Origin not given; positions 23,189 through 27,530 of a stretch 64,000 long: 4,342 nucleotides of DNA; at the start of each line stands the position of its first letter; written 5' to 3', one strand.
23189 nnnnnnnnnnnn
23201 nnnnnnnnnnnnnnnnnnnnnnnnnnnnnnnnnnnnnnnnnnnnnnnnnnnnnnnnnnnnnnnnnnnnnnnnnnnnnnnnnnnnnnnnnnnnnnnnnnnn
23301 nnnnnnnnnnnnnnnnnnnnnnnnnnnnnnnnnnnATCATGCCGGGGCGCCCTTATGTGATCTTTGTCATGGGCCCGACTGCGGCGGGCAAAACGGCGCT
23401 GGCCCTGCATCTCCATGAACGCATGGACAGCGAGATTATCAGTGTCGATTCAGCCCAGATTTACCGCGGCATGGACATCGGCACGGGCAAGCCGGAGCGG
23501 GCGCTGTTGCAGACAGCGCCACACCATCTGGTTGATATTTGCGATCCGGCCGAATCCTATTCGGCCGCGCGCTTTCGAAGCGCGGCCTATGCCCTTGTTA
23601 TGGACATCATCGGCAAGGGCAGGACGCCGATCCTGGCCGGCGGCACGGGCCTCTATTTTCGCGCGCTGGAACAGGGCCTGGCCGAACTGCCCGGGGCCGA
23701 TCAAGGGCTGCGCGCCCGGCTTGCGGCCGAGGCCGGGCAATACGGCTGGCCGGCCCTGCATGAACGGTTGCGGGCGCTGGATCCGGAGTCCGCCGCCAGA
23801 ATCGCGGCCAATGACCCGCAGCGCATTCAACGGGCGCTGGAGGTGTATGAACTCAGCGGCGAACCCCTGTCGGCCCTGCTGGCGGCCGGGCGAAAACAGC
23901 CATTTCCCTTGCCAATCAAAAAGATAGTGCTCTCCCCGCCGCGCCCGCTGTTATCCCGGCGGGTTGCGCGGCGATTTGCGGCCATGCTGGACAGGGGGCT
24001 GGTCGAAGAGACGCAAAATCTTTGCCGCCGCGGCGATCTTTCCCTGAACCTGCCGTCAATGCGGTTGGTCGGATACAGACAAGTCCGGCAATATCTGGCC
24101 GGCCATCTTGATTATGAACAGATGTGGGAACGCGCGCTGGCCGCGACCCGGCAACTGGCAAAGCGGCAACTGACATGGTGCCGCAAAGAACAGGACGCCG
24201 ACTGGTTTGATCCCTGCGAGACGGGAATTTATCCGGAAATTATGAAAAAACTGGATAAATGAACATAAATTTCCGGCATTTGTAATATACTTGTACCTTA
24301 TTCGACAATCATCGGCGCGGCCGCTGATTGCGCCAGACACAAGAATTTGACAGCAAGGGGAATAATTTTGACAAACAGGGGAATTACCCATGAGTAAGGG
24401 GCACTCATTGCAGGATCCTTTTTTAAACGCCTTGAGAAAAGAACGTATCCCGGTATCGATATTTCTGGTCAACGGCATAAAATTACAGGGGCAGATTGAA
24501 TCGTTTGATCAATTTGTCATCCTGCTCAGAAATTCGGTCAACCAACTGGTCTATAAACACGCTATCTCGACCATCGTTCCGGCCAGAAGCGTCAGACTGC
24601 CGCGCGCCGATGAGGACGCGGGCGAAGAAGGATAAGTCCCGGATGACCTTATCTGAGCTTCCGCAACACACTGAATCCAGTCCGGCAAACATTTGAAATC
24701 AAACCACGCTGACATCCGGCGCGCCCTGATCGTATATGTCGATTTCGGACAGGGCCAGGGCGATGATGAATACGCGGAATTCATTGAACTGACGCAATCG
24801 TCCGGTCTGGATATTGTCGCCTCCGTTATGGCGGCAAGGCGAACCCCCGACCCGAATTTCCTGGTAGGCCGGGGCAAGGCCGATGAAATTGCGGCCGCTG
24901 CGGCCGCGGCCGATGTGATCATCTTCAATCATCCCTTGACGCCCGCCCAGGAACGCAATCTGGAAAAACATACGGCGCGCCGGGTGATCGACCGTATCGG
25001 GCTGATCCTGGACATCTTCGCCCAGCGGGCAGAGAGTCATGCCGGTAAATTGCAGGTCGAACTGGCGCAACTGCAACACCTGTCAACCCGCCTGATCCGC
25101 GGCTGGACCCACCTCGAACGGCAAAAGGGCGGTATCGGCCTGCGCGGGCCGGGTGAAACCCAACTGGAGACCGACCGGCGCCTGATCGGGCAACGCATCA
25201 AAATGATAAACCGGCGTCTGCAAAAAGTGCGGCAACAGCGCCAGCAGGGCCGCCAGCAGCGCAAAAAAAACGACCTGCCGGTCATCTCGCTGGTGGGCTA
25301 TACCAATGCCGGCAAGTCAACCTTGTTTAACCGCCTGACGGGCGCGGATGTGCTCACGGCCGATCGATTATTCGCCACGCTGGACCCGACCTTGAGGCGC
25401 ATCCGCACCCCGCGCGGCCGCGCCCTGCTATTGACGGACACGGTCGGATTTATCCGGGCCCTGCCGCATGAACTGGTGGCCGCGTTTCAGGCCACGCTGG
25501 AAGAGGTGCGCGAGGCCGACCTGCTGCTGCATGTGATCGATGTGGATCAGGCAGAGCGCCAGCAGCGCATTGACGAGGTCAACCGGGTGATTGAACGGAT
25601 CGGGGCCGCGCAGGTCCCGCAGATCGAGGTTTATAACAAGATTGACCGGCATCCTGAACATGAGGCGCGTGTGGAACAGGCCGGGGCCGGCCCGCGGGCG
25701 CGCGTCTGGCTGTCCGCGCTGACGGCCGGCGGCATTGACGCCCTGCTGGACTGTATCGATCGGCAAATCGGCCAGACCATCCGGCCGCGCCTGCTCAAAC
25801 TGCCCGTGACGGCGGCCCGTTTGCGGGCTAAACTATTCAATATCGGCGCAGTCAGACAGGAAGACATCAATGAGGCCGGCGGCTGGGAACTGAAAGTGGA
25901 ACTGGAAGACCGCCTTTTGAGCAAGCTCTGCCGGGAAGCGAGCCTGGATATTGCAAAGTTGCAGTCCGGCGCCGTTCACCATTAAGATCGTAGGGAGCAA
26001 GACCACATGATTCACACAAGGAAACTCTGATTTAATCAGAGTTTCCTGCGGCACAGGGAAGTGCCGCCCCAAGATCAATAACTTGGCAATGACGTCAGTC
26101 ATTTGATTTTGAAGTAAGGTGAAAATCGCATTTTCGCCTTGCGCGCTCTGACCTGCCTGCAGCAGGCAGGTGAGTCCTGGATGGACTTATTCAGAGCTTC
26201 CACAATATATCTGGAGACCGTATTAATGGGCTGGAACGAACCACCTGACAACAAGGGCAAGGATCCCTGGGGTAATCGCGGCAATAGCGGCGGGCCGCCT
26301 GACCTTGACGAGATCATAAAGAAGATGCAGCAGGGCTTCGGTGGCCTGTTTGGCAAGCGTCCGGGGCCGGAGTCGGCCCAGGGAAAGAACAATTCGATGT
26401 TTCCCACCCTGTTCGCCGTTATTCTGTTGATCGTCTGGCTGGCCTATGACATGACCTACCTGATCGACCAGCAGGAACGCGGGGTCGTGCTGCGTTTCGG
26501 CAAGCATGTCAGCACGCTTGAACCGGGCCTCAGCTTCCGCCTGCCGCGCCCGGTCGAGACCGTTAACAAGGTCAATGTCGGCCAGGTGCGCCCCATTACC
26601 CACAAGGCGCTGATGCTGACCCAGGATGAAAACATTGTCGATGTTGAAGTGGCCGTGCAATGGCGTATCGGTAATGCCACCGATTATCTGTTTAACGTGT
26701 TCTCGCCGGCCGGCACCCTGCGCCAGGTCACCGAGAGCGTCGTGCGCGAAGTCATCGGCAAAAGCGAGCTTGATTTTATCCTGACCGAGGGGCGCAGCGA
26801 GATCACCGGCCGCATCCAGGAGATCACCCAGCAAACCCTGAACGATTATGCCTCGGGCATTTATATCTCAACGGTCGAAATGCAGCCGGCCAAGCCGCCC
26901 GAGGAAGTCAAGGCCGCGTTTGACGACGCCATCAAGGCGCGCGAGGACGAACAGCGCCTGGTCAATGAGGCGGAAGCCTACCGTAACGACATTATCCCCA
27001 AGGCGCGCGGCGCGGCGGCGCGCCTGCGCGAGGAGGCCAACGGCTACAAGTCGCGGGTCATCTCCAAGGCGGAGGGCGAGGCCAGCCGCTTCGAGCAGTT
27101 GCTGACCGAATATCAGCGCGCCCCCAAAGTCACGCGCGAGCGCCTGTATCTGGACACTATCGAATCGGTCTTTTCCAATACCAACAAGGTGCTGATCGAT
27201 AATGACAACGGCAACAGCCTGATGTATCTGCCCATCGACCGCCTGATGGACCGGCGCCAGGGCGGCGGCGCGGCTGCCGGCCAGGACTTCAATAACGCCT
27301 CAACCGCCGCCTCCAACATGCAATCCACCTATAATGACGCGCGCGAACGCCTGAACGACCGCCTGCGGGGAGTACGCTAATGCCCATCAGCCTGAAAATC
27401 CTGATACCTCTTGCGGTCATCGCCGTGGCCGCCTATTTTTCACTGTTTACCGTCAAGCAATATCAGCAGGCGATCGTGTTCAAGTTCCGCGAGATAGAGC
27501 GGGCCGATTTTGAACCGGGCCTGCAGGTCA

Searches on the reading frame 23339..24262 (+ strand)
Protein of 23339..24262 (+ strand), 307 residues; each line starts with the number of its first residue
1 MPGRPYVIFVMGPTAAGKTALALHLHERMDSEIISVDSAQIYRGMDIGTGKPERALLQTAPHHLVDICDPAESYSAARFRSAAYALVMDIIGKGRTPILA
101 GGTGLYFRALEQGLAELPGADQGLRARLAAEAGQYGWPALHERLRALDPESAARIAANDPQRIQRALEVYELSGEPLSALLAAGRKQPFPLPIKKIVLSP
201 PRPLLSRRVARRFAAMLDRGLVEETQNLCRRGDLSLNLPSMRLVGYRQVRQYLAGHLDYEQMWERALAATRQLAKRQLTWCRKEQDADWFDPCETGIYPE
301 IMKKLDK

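Call 72: search_protein_families(library=pfam, proteins=[window:23339-24262:+], max_evalue=0.00001)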
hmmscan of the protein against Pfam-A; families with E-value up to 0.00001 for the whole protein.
window:23339-24262:+ (307 aa): 2 families
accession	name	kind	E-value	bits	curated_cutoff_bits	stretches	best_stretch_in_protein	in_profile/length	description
PF01715.23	IPPT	-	2.7e-82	276.5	23.6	1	40-284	1-243/243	IPP transferase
PF01745.22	IPT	-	2.1e-06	27.7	20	0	8-59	4-55/233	Isopentenyl transferase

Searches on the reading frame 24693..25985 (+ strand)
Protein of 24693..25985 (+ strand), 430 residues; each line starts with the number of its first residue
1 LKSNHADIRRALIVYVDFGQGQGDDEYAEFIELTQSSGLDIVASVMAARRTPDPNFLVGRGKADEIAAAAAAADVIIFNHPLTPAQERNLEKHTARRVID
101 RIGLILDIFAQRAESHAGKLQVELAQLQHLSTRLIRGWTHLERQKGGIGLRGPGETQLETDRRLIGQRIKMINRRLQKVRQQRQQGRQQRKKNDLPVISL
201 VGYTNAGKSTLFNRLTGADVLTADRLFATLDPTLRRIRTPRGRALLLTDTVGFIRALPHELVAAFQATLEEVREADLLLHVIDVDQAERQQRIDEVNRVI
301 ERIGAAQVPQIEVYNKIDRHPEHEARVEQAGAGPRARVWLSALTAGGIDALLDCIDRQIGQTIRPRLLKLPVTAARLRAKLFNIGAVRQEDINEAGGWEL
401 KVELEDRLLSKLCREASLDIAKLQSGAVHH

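Call 72: search_protein_families(library=pfam, proteins=[window:24693-25985:+], max_evalue=0.00001)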
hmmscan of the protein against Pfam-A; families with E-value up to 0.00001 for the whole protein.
window:24693-25985:+ (430 aa): 3 families
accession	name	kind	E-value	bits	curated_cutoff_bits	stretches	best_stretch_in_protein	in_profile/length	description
PF16360.10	GTP-bdg_M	-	3.8e-28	98.3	29.5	1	112-190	1-79/79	GTP-binding GTPase Middle Region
PF13167.11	GTP-bdg_N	-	1.1e-26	93.6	25.4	1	26-110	3-89/89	GTP-binding GTPase N-terminal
PF01926.29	MMR_HSR1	-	4e-23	82.1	21.9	1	198-316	2-113/113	50S ribosome-binding GTPase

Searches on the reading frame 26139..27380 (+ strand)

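Call 72: search_protein_families(library=pfam, proteins=[window:26139-27380:+], max_evalue=0.00001)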
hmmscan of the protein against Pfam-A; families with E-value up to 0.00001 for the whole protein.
window:26139-27380:+ (413 aa): 2 families
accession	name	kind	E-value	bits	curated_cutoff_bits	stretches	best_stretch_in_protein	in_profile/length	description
PF01145.31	Band_7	-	3.1e-25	89.7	23.6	1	109-280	3-174/176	SPFH domain / Band 7 family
PF12221.13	HflK_N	-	1.2e-14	54.3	22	1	30-73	1-43/44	Bacterial membrane protein N terminal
